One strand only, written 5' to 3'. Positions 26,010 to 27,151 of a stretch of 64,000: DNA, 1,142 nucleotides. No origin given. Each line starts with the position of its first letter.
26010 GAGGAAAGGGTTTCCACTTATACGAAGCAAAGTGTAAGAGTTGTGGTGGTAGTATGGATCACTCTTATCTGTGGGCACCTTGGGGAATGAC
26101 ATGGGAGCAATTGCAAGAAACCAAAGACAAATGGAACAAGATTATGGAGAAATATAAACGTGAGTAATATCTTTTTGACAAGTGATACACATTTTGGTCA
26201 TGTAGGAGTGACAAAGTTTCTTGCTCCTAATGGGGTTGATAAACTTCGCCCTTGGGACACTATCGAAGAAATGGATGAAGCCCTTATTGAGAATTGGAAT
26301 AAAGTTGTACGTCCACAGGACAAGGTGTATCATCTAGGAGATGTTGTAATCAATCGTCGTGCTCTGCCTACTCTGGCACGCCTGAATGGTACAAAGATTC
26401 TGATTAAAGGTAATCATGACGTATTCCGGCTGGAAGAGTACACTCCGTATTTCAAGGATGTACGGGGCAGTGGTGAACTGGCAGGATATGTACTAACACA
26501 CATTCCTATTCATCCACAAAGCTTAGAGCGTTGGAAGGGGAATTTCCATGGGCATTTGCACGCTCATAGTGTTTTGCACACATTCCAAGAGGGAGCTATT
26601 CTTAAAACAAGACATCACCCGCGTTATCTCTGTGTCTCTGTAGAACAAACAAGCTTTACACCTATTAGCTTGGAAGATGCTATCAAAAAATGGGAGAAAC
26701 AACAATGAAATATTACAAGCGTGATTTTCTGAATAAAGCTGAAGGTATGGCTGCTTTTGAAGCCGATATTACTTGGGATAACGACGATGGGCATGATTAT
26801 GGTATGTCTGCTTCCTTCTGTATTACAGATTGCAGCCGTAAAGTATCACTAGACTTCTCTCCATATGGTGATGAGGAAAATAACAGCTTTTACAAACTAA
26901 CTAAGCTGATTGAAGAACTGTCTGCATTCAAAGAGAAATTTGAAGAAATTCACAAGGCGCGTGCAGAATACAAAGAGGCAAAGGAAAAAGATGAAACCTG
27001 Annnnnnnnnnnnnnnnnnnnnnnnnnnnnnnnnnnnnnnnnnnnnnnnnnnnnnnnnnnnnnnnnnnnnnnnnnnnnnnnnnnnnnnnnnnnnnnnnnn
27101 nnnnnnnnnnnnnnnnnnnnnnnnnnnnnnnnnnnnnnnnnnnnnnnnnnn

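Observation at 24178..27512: Self-contained RNA heal-and-seal cassette (tRNA-binding RNA ligase, Pnk-type kinase, Zn-ribbon, metallophosphoesterase, HD hydrolase) in one translationally coupled operon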

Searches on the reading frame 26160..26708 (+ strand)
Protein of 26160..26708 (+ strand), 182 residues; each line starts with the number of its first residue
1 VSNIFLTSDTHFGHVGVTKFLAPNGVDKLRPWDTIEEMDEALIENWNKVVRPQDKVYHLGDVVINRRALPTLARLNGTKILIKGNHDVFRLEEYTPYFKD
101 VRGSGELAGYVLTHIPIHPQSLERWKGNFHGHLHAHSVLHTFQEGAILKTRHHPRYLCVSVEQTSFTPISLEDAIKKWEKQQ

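Call 3: search_protein_families(library=pfam, proteins=[window:26160-26708:+], max_evalue=0.01)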
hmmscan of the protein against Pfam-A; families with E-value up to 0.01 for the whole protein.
window:26160-26708:+ (182 aa): 0 families

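Call 4: search_protein_families(library=phrogs, proteins=[window:26160-26708:+], max_evalue=0.001)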
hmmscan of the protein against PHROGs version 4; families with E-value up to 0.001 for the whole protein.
window:26160-26708:+ (182 aa): 2 families
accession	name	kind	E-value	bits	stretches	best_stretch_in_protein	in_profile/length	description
phrog_547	-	other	3.3e-51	174.7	1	1-181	28-202/245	phosphoesterase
phrog_30537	-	unknown function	0.00024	22.5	1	30-67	7-43/87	-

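Call 27: search_protein_families(library=pfam, proteins=[window:26160-26708:+], max_evalue=5)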
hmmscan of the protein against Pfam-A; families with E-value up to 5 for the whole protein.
window:26160-26708:+ (182 aa): 1 family
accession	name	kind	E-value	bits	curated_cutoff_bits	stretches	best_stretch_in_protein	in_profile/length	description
PF23642.1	YnhH-like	-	1.6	9.3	27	1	134-153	19-38/64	YnhH-like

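Call 31: find_homologous_proteins(query=window:26160-26708:+, max_evalue=0.00001)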
Query window:26160-26708:+ (182 aa): 7903 proteins with E <= 0.00001 among 8000 candidates; the best 120 are listed.
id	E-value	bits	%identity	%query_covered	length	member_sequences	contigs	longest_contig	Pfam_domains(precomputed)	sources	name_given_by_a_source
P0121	3.6e-122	423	100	100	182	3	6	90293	-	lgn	-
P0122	1.7e-101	355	86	100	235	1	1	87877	-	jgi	jgi:calcineurin-like phosphoesterase family protein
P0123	6.3e-85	301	73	100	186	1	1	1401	-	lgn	-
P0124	5.0e-84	299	70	99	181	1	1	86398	PF12850.13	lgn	-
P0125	1.2e-83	297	68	100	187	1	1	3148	-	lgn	-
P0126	2.7e-82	293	68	100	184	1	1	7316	PF12850.13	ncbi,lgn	-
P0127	1.2e-80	288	69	100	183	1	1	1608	-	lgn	-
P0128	5.5e-80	285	68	100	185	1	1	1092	-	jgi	jgi:calcineurin-like phosphoesterase family protein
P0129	6.6e-80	285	68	100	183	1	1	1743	-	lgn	-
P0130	2.3e-79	283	70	100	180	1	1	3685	-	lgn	-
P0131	2.7e-79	283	68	99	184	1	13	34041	-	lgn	-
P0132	4.0e-79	283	68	99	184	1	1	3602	PF00149.34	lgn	-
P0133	5.5e-79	282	69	100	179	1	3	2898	-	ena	-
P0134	1.4e-78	281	67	100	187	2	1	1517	-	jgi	jgi:calcineurin-like phosphoesterase family protein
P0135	2.8e-78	280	66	100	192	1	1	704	-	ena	-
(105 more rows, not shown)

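Call 34: search_solved_structures(query=A2, max_evalue=1, show_alignments=2)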
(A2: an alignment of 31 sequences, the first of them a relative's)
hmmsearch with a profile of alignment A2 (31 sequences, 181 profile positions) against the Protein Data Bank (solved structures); distinct sequences matched with E-value up to 1: 3.
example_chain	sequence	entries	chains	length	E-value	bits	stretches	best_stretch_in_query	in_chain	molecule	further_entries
1xm7_A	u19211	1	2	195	1.2e-11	47.9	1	4-177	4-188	hypothetical protein aq_1665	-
6yuo_A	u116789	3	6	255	0.033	17.1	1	44-101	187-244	SacC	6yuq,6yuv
9zcd_A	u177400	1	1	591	0.13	15.2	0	74-143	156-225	30S ribosomal protein S1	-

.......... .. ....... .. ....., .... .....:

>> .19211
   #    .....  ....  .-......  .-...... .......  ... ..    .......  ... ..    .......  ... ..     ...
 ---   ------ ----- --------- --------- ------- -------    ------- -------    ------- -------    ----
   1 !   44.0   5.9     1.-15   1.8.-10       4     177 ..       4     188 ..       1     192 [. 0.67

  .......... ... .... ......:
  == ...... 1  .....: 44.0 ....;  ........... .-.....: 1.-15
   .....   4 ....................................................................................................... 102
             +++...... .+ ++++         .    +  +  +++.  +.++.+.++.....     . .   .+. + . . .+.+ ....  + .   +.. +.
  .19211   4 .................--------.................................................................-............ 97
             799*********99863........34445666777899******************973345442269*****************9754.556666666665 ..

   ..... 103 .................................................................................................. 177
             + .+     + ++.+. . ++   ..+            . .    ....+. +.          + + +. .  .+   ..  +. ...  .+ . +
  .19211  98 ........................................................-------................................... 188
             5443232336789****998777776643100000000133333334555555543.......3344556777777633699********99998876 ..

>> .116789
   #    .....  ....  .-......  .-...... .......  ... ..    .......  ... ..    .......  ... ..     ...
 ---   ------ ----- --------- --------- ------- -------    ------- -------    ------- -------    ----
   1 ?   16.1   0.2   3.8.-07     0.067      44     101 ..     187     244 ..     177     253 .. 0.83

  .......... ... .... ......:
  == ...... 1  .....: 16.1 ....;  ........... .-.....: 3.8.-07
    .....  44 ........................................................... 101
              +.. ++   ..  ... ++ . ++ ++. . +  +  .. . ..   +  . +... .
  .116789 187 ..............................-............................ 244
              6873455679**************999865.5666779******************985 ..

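Call 43: predict_structure(alignment_id=A2)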
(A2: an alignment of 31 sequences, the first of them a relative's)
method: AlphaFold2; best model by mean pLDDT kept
length: 182 residues; sequences in the alignment: 31
mean_pLDDT: 90.9   pTM: 0.86
mean pLDDT of the five models: 90.9, 90.1, 88.9, 87.2, 87.0
residues with pLDDT >= 90: 122; 70-90: 59; 50-70: 1; < 50: 0
segments of 3 or more residues with pLDDT < 50: none
pLDDT, mean of each block of 10 residues (from residue 1): 90 87 88 92 93 96 87 95 85 91 95 94 95 86 94 93 84 94 83
secondary structure, 60 per line:
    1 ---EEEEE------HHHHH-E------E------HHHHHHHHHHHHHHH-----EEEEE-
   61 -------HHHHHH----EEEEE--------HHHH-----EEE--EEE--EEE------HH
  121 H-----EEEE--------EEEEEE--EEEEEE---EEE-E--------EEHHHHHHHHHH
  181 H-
elements in order: E4-8 H15-19 H35-49 E55-59 H68-73 E78-82 H91-94 E100-102 E105-107 E110-112 E127-130 E139-144 E147-152 E156-158 H171-181

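Call 50: find_related_loci(query=A2, collection=viral_contigs, flank=8000)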
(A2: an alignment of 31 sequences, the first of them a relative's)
Query A2 (182 aa) in viral_contigs; peptide patterns used: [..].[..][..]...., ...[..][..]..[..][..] (x = any residue, [..] = any of these).
600 stretches matched a pattern (row limit reached: there are more); 576 encode a relative of the query (tblastn E <= 1e-3); the best 80 are kept; 80 distinct loci.
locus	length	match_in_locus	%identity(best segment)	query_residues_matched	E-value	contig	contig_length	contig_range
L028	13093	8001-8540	65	1-182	2e-80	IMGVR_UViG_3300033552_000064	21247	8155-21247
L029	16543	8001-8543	65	1-182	7e-80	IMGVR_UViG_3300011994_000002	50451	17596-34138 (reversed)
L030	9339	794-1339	66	1-181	1e-76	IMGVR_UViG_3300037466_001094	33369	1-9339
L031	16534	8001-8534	60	1-181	6e-72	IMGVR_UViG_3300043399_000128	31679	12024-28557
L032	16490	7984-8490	62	1-182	7e-72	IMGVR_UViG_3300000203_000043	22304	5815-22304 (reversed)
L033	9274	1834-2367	60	1-181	2e-71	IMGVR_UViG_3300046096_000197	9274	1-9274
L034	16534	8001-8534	58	1-181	5e-71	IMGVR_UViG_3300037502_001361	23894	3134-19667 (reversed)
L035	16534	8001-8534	59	1-181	1e-70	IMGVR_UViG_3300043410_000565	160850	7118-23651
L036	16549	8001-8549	60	1-181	4e-70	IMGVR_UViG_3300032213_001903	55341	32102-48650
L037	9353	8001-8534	59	1-181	3e-70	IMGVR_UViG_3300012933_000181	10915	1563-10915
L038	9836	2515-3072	59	1-181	5e-70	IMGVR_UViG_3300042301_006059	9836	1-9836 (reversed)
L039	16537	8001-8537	59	1-181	3e-69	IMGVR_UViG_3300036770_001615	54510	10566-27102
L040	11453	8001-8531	58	1-181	4e-68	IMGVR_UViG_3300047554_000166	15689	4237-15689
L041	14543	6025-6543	59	1-181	5e-68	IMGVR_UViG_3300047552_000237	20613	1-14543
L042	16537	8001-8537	57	1-177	2e-67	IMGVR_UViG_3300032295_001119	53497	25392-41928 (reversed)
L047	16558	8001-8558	55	1-181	8e-67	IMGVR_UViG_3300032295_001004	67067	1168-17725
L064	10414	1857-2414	55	1-181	2e-65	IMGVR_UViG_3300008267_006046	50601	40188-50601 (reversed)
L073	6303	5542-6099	54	1-181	5e-65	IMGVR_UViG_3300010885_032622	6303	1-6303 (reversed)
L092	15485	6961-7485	54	1-182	4e-64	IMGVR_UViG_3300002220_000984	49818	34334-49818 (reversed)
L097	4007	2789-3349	55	1-181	1e-63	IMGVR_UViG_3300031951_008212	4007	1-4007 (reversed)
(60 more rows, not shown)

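Call 52: search_protein_families(library=ncbifam, proteins=[window:26160-26708:+], max_evalue=0.1)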
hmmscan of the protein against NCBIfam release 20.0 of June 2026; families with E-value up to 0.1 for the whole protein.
window:26160-26708:+ (182 aa): 2 families
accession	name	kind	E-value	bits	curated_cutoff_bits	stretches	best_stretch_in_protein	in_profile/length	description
TIGR04123.1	P_estr_lig_assc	hypoth_equivalog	5.2e-05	22.8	150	1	55-141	67-158/207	ligase-associated DNA damage response endonuclease PdeM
TIGR00040.1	yfcE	subfamily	0.038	14.1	56.25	1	52-88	28-63/158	YfcE family phosphodiesterase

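Call 53: search_protein_families(library=padloc, proteins=[window:26160-26708:+], max_evalue=0.01)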
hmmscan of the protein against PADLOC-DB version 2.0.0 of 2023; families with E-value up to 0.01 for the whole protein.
window:26160-26708:+ (182 aa): 0 families

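Call 55: search_dna_similar(query=window:26160-26708:+, collection=phages, mode=protein, max_rows=30, rows=spread)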
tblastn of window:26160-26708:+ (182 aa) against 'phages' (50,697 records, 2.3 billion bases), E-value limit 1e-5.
Records with a match: 2176; places in all: 2215; records where one place covers at least 80% of the query: 953.
Best place of each record, by identity: <60% 2176.
By first word of the organism name: Vibrio 442; Escherichia 411; Salmonella 270; Pseudomonas 191; Staphylococcus 120; Enterococcus 75; Acinetobacter 66; Listeria 58; Bacillus 57; Klebsiella 51; and 65 more.
By host as written in the record: - 490; Escherichia coli 145; Pseudomonas aeruginosa 52; Listeria monocytogenes 47; Staphylococcus aureus 39; Vibrio harveyi BAA-1116 36; Escherichia coli K-12 33; Rheinheimera sp. BAL341 32; and 481 more.
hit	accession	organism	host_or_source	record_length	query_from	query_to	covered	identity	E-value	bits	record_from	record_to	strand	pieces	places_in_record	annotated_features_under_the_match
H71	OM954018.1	Flumine sipho-like phage 1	river water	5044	1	182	100%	58.2%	1e-63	216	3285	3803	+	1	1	none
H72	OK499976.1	Bacillus phage vB_BanH_JarJar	Bacillus anthracis Sterne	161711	1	169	93%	36.2%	1e-25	108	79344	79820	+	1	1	metalloprotease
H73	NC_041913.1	Providencia phage vB_PreS_PR1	Providencia sp.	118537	4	182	98%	31.6%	6e-12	69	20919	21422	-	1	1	phosphoesterase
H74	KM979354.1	Escherichia phage DT57C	Escherichia coli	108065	8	182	96%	31.7%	4e-12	69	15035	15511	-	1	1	hypothetical protein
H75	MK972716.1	Salmonella phage SE8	Salmonella sp.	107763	8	175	92%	32.6%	1e-11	67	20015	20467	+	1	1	putative serine/threonine protein phosphatase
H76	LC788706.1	Escherichia coli phage KS_S14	Sewage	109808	8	175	92%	32.4%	3e-14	76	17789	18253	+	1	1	hypothetical protein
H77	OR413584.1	Salmonella phage SPLA5b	Salmonella enterica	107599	8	175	92%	32.0%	9e-13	71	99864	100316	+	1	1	phosphoesterase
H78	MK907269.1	Escherichia phage vB_EcoS-26175III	Escherichia coli DSM 12242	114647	8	175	92%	31.8%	2e-13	73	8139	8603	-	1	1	hypothetical protein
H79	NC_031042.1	Salmonella phage NR01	Salmonella typhimurium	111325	8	175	92%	31.5%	6e-11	66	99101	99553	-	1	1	phosphoesterase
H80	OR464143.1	Salmonella phage CRW-SP5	Salmonella enterica subsp. enterica ...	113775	8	175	92%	31.3%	2e-12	70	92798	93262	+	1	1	hypothetical protein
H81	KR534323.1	Pseudoalteromonas phage H101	Pseudoalteromonas marina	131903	5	179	96%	29.5%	4e-7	55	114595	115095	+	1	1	hypothetical protein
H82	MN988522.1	Rhizobium phage RHph_TM40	Rhizobium leg. CIAT894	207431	5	178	96%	28.8%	6e-6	51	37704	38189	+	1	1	putative metallophosphatase protein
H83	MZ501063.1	Escherichia phage EmilieFrey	Escherichia coli K-12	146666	4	137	74%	36.6%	1e-11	68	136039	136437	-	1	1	putative phosphoesterase | hypothetical protein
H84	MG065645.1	Campylobacter phage A145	Campylobacter jejuni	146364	4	137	74%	35.7%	1e-11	68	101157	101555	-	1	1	record has no annotation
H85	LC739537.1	Escherichia phage phiWec188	Escherichia coli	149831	4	148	80%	32.2%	3e-11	67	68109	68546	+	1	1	metallophosphoesterase | hypothetical protein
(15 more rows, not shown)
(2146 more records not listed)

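Call 59: search_protein_families(library=pfam, proteins=[L028:6467-7555:+, L028:5675-6442:+, L028:7552-8004:+, L028:8543-8755:+, L028:8764-8961:+, L030:79-432:+], max_evalue=0.01)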
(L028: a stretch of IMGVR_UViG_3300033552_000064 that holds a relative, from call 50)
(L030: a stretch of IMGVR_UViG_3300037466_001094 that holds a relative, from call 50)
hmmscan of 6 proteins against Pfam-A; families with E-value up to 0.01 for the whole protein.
L028:6467-7555:+ (362 aa): 1 family
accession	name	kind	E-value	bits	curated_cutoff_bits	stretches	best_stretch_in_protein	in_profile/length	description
PF09511.15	RNA_lig_T4_1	-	2.3e-18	67.3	28.3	1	49-191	1-153/227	RNA ligase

L028:5675-6442:+ (255 aa): 2 families
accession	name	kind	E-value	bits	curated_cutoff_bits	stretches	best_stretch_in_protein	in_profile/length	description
PF03374.19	ANT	-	4.1e-21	75.8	25.3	1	153-251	2-106/108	Phage antirepressor protein KilAC domain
PF09669.15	Phage_pRha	-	0.00035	21.5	29.9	1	74-116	44-90/91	Phage regulatory protein Rha (Phage_pRha)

L028:7552-8004:+ (150 aa): 2 families
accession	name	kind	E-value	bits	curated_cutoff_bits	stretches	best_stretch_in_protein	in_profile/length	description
PF13671.12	AAA_33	-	1.9e-16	61.1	27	1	4-142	2-139/143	AAA domain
PF06414.18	Zeta_toxin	-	0.006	16.5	22.3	1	2-109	17-130/199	Zeta toxin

L028:8543-8755:+ (70 aa): 0 families

L028:8764-8961:+ (65 aa): 0 families

L030:79-432:+ (117 aa): 1 family
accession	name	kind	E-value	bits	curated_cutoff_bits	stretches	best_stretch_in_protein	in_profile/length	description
PF12917.13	YfbR-like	-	0.0095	16.1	25.9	0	9-51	57-99/182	5'-deoxynucleotidase YfbR-like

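Call 80: search_protein_families(library=phrogs, proteins=[L097:2303-2770:+, L064:2563-3024:+, L073:4408-4881:+, L047:6179-6652:+, L092:11632-12642:+], max_evalue=0.001)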
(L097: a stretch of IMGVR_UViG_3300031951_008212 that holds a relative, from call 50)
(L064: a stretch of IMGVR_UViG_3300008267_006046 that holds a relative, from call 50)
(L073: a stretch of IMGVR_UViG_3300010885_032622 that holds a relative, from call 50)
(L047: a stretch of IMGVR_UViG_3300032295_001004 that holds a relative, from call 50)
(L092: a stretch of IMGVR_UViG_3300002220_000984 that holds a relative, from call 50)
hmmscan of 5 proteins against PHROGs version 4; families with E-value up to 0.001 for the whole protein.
L097:2303-2770:+ (155 aa): 3 families
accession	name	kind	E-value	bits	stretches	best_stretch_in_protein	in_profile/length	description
phrog_6931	-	unknown function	3.6e-20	73.4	1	2-152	183-336/343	-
phrog_2071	-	other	5.6e-15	56.9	1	1-142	13-143/282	ATPase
phrog_505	-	other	2e-09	38.3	1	3-145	1-145/295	polynucleotide kinase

L064:2563-3024:+ (153 aa): 3 families
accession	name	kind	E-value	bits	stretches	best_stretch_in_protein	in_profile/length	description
phrog_6931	-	unknown function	1.7e-21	77.8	1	2-150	185-336/343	-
phrog_2071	-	other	2e-18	68.1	1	2-140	16-143/282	ATPase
phrog_505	-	other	4e-10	40.6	1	1-142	1-144/295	polynucleotide kinase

L073:4408-4881:+ (157 aa): 4 families
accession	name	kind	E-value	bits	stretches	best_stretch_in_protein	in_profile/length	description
phrog_6931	-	unknown function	3.4e-23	83.4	1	2-154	183-338/343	-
phrog_2071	-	other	2.1e-20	74.6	1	1-155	13-179/282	ATPase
phrog_505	-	other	2.5e-09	38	1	4-143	2-143/295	polynucleotide kinase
phrog_8238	-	DNA, RNA and nucleotide metabolism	0.00042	19.5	1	5-136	3-136/737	RNA ligase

L047:6179-6652:+ (157 aa): 3 families
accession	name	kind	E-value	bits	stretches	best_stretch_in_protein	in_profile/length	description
phrog_6931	-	unknown function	6.2e-21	76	1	4-154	183-336/343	-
phrog_2071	-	other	1.4e-18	68.7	1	5-143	15-142/282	ATPase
phrog_505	-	other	9.2e-11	42.7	1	7-147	3-145/295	polynucleotide kinase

L092:11632-12642:+ (336 aa): 6 families
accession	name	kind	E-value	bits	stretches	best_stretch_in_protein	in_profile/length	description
phrog_505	-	other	3.1e-87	293.8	1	32-332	2-293/295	polynucleotide kinase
phrog_415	-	other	4.6e-29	102.7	1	197-333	18-168/218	polynucleotide kinase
phrog_420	-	unknown function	1.8e-08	35.3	1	233-335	88-181/267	unknown function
phrog_2071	-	other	5.2e-08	34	1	30-155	14-117/282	ATPase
phrog_1238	-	moron, auxiliary metabolic gene and host takeover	1.4e-05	25.8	1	197-267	19-84/155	phosphoheptose isomerase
phrog_6931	-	unknown function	0.00038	20.8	1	26-143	179-281/343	-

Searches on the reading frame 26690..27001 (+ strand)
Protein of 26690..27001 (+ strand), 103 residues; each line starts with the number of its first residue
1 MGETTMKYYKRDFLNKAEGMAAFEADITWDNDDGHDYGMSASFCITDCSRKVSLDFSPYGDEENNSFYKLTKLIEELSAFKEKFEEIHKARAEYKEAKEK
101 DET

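Call 3: search_protein_families(library=pfam, proteins=[window:26690-27001:+], max_evalue=0.01)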
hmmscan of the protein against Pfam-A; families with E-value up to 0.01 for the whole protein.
window:26690-27001:+ (103 aa): 0 families

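Call 4: search_protein_families(library=phrogs, proteins=[window:26690-27001:+], max_evalue=0.001)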
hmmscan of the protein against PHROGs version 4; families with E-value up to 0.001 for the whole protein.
window:26690-27001:+ (103 aa): 0 families

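Call 27: search_protein_families(library=pfam, proteins=[window:26690-27001:+], max_evalue=5)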
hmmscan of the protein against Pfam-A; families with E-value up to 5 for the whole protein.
window:26690-27001:+ (103 aa): 2 families
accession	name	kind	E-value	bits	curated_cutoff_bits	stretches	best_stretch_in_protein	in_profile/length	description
PF12506.13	DUF3713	-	0.018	13.4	27.2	1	47-99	497-549/1144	Protein of unknown function (DUF3713)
PF02087.21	Nitrophorin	-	0.054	13.9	23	1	40-101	38-101/178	Nitrophorin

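Call 52: search_protein_families(library=ncbifam, proteins=[window:26705-27001:+], max_evalue=0.1)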
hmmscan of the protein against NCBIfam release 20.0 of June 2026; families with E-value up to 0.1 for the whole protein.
window:26705-27001:+ (98 aa): 1 family
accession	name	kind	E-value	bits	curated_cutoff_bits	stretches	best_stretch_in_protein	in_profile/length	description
NF004488.0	PRK05818.1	equivalog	0.0064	16.2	218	1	57-93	179-215/261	DNA polymerase III subunit delta'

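Call 53: search_protein_families(library=padloc, proteins=[window:26705-27001:+], max_evalue=0.01)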
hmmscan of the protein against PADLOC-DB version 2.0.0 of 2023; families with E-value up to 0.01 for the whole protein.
window:26705-27001:+ (98 aa): 0 families
